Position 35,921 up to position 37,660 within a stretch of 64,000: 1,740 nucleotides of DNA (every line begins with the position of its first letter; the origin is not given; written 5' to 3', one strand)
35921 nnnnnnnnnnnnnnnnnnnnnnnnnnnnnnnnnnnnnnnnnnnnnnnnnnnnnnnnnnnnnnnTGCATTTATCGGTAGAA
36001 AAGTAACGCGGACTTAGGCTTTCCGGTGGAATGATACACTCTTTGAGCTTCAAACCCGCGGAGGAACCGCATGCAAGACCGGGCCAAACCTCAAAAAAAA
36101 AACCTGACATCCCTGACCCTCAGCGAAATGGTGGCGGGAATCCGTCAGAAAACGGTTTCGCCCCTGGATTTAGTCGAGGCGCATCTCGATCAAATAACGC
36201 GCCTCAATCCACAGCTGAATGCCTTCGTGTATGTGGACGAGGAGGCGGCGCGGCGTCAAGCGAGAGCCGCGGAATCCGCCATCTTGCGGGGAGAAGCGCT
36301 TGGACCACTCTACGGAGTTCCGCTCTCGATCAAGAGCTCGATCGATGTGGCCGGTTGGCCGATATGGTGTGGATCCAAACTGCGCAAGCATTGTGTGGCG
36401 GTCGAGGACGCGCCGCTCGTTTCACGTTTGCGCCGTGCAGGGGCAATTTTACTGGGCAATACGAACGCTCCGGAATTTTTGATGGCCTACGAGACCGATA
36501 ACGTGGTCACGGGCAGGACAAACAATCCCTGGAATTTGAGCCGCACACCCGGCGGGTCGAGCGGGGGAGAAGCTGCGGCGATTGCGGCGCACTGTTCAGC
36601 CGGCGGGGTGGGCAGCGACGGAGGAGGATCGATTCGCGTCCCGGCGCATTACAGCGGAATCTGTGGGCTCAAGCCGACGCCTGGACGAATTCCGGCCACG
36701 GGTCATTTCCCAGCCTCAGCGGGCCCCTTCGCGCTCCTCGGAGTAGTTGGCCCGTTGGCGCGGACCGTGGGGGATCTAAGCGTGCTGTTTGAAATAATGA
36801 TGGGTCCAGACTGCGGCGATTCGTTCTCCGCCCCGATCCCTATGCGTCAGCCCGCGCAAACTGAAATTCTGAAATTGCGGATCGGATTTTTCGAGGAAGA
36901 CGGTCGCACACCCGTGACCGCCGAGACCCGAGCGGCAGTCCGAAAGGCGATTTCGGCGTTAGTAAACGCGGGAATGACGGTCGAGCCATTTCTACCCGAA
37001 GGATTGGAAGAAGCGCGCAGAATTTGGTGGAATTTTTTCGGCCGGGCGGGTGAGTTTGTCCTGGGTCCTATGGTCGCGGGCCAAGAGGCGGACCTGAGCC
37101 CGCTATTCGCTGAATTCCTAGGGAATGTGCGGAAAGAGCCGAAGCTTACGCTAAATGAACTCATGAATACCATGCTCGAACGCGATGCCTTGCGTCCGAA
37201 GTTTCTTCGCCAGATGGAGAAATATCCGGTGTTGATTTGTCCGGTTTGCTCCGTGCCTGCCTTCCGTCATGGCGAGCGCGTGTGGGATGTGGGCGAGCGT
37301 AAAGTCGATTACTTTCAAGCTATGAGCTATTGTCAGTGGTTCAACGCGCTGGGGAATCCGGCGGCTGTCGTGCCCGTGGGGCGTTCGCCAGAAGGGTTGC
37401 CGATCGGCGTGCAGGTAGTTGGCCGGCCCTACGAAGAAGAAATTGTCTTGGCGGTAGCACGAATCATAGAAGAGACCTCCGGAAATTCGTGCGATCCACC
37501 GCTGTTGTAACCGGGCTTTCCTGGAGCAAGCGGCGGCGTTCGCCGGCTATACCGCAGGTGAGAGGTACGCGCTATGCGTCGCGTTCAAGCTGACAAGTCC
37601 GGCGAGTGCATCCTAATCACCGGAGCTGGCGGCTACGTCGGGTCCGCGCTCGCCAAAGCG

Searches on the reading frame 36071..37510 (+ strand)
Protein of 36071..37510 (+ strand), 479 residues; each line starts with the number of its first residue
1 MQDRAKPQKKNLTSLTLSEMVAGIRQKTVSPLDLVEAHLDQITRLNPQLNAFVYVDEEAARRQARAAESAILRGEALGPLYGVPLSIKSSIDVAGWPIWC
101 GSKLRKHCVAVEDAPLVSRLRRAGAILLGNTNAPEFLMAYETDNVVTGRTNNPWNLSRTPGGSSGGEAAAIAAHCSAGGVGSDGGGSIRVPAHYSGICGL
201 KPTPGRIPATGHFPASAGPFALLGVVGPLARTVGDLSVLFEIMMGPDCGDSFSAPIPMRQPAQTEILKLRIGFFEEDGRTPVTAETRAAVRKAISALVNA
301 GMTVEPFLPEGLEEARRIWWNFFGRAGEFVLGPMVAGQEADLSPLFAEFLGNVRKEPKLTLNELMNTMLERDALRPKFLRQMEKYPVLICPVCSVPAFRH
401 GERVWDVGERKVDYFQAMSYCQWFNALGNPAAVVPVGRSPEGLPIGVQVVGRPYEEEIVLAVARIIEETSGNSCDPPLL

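Call 44: search_protein_families(library=pfam, proteins=[window:36071-37510:+], max_evalue=0.00001)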
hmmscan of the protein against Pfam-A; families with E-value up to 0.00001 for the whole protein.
window:36071-37510:+ (479 aa): 1 family
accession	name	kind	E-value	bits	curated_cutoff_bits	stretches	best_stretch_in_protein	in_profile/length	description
PF01425.27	Amidase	-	6.7e-109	365.3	27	1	33-460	1-445/445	Amidase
